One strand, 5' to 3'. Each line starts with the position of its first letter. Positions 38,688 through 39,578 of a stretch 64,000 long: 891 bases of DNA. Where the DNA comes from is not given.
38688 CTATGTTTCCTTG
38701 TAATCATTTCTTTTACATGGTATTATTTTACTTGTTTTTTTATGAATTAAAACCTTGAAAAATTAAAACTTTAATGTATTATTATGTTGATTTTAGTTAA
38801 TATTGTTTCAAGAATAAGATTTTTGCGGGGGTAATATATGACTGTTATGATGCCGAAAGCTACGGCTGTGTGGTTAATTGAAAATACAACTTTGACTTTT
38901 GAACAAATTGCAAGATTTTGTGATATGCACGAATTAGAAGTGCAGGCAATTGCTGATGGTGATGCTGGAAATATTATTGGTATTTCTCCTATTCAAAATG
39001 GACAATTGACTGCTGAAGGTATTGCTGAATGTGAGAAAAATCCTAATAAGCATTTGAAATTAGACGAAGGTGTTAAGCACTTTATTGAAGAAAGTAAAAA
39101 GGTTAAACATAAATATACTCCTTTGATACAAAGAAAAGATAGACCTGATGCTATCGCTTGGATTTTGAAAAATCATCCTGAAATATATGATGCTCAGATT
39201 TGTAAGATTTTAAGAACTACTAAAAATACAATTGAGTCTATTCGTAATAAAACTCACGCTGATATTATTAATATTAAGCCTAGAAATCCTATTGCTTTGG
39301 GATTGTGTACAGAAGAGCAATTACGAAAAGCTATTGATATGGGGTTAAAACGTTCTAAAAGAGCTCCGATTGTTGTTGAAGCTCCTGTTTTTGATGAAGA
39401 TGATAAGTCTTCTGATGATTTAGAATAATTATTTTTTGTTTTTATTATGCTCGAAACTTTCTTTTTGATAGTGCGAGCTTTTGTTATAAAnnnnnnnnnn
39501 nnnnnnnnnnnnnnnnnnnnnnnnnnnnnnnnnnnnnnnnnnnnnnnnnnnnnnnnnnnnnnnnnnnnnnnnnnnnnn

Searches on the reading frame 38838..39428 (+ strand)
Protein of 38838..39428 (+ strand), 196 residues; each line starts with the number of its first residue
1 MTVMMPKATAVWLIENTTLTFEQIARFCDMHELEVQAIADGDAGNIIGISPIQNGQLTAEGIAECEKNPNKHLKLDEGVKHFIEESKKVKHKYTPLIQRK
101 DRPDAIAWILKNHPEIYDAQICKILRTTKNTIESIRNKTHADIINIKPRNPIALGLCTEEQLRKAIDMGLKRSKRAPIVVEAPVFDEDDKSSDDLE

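Call 77: search_protein_families(library=ncbifam, proteins=[window:38838-39428:+], max_evalue=0.1)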
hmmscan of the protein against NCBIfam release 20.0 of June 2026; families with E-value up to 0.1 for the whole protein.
window:38838-39428:+ (196 aa): 1 family
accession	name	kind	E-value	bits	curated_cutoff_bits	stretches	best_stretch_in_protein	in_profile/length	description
TIGR03329.1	Phn_aa_oxid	hypoth_equivalog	0.019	13.7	632.8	1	6-57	87-136/460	putative aminophosphonate oxidoreductase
